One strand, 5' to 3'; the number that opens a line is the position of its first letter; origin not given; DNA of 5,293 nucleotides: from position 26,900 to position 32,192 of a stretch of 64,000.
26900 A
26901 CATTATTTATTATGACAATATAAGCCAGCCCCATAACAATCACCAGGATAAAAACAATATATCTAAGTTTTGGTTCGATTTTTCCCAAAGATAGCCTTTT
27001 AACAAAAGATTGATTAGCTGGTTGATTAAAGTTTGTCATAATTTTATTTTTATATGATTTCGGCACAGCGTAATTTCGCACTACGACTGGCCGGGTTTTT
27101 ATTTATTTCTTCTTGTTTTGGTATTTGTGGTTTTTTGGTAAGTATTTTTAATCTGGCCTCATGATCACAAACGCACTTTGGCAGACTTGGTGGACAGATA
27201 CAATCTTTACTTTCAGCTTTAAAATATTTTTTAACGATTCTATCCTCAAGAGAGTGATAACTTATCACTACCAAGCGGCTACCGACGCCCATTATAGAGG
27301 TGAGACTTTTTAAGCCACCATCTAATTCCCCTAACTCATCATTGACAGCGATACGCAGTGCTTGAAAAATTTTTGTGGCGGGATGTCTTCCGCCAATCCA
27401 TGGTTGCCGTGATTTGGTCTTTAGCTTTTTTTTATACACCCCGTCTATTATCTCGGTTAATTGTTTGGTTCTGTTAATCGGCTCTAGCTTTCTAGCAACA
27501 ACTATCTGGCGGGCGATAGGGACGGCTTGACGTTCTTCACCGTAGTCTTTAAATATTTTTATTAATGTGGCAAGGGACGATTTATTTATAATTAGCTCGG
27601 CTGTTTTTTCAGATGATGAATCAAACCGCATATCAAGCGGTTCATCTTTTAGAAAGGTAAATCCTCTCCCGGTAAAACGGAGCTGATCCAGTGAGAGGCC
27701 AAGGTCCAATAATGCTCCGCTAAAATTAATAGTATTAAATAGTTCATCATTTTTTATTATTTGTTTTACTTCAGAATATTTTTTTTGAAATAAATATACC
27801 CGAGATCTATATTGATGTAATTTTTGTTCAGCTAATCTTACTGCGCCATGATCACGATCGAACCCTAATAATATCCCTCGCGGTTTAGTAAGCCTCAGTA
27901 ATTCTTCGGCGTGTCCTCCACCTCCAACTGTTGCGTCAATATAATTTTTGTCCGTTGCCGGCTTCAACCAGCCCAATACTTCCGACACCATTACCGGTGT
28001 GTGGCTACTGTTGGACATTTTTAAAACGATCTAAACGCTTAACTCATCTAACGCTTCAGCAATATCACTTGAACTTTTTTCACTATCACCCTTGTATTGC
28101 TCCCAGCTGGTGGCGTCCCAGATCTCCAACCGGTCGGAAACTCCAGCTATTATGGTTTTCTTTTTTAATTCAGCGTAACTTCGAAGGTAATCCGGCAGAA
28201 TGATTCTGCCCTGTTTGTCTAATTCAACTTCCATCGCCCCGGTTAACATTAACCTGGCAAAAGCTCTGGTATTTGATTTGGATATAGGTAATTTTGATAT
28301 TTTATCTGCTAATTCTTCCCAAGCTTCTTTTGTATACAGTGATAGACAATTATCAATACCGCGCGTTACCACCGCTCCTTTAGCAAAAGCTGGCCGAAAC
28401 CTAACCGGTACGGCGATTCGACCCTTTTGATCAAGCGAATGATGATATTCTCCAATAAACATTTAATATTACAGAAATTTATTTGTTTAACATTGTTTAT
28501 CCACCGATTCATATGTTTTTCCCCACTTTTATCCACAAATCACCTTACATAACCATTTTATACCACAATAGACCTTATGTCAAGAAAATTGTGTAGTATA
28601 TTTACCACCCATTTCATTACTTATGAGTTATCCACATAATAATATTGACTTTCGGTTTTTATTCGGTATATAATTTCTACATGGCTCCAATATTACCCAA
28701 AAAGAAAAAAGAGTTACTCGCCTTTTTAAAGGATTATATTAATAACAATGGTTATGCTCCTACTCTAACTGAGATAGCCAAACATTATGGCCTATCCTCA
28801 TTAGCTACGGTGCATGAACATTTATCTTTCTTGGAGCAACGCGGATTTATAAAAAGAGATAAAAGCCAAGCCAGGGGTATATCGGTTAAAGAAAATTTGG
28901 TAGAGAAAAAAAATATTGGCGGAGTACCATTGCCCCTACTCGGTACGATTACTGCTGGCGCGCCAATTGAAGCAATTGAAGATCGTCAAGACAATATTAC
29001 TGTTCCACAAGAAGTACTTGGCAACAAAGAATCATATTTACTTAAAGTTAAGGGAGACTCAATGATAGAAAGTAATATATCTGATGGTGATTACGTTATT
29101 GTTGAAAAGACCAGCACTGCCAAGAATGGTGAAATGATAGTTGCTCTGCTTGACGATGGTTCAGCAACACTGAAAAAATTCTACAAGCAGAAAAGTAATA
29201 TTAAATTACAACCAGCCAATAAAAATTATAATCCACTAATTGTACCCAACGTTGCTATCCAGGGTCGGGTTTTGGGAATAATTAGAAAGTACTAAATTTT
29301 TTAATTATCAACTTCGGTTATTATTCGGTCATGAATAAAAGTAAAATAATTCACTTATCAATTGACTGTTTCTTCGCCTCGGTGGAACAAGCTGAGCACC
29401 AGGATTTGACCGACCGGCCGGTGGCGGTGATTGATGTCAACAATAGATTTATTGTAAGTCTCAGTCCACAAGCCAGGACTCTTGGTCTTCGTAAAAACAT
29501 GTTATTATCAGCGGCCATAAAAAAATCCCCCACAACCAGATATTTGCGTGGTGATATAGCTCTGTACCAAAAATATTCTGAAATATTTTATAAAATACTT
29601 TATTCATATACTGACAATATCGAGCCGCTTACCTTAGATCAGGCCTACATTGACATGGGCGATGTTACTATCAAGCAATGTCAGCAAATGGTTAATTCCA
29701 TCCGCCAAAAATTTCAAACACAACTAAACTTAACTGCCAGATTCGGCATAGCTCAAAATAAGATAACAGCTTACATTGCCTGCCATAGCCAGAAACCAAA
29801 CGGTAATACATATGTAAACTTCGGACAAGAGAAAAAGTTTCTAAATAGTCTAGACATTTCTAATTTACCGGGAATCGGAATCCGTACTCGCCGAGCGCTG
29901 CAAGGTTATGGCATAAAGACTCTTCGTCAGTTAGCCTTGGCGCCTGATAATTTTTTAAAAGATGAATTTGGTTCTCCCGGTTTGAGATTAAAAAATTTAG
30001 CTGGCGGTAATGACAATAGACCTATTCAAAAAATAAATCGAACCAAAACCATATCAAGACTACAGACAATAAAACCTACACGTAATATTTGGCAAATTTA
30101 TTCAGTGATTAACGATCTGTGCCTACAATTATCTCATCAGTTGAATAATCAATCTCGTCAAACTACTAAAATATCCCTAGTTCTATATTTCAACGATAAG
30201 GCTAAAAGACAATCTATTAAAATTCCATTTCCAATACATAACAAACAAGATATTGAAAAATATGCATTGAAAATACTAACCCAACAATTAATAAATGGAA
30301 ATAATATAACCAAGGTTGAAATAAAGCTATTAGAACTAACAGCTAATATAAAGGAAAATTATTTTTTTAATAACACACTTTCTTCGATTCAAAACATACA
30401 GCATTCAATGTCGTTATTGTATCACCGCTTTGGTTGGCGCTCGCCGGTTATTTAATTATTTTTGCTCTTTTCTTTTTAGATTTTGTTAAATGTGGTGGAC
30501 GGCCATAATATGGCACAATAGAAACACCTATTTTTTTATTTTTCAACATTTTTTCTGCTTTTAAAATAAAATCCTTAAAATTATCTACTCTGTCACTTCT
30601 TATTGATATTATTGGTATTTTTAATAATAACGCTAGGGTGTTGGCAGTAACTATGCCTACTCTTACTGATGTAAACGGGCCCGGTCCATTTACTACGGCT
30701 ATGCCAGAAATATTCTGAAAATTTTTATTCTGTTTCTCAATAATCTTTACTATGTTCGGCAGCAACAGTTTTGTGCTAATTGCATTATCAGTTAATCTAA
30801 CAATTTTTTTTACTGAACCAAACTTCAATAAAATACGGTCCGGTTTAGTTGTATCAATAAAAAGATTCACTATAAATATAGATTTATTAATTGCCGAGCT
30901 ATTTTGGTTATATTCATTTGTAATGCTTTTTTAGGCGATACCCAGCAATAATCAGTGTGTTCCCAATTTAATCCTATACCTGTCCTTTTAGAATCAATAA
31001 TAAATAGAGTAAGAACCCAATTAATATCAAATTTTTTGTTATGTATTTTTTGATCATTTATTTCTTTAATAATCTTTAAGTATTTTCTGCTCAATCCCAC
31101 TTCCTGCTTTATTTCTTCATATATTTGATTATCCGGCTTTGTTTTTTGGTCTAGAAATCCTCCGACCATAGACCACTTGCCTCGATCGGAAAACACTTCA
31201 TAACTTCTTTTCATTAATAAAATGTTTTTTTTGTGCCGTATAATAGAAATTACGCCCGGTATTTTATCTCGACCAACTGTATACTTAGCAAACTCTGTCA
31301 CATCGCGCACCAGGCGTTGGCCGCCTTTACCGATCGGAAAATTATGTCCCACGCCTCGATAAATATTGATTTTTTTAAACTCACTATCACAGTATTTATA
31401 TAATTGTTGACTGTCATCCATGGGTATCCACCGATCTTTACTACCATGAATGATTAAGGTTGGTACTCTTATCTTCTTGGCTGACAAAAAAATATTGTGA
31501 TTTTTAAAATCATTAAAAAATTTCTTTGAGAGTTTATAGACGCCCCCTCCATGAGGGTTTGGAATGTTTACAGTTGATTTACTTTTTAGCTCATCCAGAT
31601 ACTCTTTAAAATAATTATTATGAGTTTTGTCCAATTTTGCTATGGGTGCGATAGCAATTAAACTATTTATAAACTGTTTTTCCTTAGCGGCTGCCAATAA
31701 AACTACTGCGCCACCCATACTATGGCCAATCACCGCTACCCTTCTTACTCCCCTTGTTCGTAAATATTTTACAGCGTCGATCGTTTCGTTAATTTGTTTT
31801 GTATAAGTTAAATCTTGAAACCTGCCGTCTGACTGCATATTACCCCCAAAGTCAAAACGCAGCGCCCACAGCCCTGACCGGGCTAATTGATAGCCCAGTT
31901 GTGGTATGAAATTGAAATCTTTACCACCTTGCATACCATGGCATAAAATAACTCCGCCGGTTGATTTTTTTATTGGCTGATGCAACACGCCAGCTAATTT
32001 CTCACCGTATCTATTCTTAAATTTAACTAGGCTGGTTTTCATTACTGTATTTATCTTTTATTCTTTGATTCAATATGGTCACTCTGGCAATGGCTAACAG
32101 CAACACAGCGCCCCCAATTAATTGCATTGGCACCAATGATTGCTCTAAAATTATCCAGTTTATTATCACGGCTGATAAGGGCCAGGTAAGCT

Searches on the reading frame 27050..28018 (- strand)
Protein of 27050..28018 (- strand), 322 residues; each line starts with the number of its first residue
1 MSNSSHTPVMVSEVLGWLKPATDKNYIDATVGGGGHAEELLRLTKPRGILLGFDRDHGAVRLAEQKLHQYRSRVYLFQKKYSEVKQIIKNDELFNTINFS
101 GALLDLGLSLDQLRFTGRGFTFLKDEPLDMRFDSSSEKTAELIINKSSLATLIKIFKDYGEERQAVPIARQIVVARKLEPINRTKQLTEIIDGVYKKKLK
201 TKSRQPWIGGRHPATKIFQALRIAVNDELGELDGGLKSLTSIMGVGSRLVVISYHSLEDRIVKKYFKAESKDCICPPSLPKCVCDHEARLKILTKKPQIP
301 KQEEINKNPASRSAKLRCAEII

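Call 85: search_protein_families(library=pfam, proteins=[window:27050-28018:-], max_evalue=0.001)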
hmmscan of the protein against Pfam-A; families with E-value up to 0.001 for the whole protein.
window:27050-28018:- (322 aa): 1 family
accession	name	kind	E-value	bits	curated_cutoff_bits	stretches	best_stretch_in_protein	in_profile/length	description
PF01795.25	Methyltransf_5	-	1.6e-101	340.3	27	1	4-321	2-308/309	MraW methylase family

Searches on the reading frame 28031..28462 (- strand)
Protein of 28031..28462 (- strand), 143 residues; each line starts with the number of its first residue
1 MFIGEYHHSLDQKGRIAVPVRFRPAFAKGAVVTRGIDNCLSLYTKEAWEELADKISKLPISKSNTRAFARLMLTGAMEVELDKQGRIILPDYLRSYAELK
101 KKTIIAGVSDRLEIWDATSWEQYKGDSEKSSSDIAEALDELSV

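Call 85: search_protein_families(library=pfam, proteins=[window:28031-28462:-], max_evalue=0.001)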
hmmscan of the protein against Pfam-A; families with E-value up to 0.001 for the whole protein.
window:28031-28462:- (143 aa): 1 family
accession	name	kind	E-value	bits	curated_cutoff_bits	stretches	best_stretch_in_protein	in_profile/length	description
PF02381.23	MraZ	-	1.1e-40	137.8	23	2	72-138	1-68/72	MraZ protein, putative antitoxin-like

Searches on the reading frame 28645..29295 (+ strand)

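Call 21: search_protein_families(library=pfam, proteins=[window:28645-29295:+], max_evalue=0.001)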
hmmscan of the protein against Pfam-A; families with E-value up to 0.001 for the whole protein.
window:28645-29295:+ (216 aa): 4 families
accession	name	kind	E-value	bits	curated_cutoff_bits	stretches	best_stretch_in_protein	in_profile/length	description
PF00717.28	Peptidase_S24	-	4.1e-32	110.8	23.3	1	97-209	1-115/116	Peptidase S24-like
PF01726.22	LexA_DNA_bind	-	1.5e-16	60.4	23.7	1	17-78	4-65/65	LexA DNA binding domain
PF09339.16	HTH_IclR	-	8.4e-05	22.7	22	1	38-72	18-51/52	IclR helix-turn-helix domain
PF13730.12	HTH_36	-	0.00031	20.9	25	1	17-69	3-55/55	Helix-turn-helix domain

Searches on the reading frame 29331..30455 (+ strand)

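Call 21: search_protein_families(library=pfam, proteins=[window:29331-30455:+], max_evalue=0.001)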
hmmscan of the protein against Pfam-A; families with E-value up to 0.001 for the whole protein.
window:29331-30455:+ (374 aa): 4 families
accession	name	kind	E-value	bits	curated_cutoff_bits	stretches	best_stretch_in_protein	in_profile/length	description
PF00817.25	IMS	-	6e-31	107.8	23.2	1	11-151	3-147/148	impB/mucB/samB family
PF11799.13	IMS_C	-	1.1e-07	32.7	20.7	1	239-337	2-100/109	impB/mucB/samB family C-terminal domain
PF21999.2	IMS_HHH_1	-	0.00019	22.3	27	1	178-215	2-39/53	DNA polymerase-iota, thumb domain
PF11798.14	IMS_HHH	-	0.00029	21.3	24.4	1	168-195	5-32/32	IMS family HHH motif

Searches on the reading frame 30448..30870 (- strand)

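Call 85: search_protein_families(library=pfam, proteins=[window:30448-30870:-], max_evalue=0.001)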
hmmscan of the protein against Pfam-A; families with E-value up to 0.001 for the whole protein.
window:30448-30870:- (140 aa): 1 family
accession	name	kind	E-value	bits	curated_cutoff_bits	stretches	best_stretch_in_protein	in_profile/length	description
PF00814.31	TsaD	-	1.3e-13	51.8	24.8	1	34-92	31-89/264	tRNA N6-adenosine threonylcarbamoyltransferase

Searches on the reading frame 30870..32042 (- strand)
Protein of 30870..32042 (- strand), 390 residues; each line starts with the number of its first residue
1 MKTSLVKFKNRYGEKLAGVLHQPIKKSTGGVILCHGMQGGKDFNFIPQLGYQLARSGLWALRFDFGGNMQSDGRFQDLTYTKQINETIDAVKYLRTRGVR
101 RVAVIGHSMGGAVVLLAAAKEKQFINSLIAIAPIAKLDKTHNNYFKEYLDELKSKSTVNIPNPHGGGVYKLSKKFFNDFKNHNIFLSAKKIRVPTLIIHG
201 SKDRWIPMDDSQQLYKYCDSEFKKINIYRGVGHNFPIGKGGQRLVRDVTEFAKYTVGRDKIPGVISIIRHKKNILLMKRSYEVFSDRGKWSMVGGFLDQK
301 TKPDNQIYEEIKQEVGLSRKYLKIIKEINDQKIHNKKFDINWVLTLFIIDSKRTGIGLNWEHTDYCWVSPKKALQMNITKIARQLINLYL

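Call 21: search_protein_families(library=pfam, proteins=[window:30870-32042:-], max_evalue=0.001)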
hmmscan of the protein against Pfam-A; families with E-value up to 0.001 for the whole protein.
window:30870-32042:- (390 aa): 16 families
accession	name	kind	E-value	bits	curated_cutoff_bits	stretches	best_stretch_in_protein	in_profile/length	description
PF12146.15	Hydrolase_4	-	3.8e-24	85.8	27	2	28-155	4-132/239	Serine aminopeptidase, S33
PF00561.26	Abhydrolase_1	-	1.9e-17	64.2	25.8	1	31-145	3-120/245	alpha/beta hydrolase fold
PF00326.27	Peptidase_S9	-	7.3e-11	42.4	22.6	1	81-257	42-211/213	Prolyl oligopeptidase family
PF01738.24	DLH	-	1.3e-10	41.7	21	1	17-124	2-121/217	Dienelactone hydrolase family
PF00293.34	NUDIX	-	2.2e-10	41.1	21.1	1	263-386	5-131/134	NUDIX domain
PF12697.13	Abhydrolase_6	-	9.3e-09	36.7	26.3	1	31-141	1-101/217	Alpha/beta hydrolase family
PF03959.19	FSH1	-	2.5e-08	34.3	21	1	82-238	83-204/211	Serine hydrolase (FSH1)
PF20408.4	Abhydrolase_11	-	3.3e-07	30.7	27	1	31-122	5-98/193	Alpha/beta hydrolase domain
PF02129.25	Peptidase_S15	-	3.6e-07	30.6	23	1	50-138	46-133/262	X-Pro dipeptidyl-peptidase (S15 family)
PF02230.22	Abhydrolase_2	-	5.9e-07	30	23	0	81-139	87-144/217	Phospholipase/Carboxylesterase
PF20434.5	BD-FAE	-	1.7e-06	28.1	26.8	1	78-216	61-213/215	BD-FAE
PF12740.14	PETase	-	3e-06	27.3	28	0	98-135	123-159/263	PET hydrolase-like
PF07819.20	PGAP1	-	7.6e-06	26.3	24.3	1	84-155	72-150/233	PGAP1-like alpha/beta domain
PF10340.15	Say1_Mug180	-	4e-05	23.1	21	1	76-137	170-237/374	Steryl acetyl hydrolase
PF00756.26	Esterase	-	6e-05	23.4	22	1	81-161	99-154/251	Putative esterase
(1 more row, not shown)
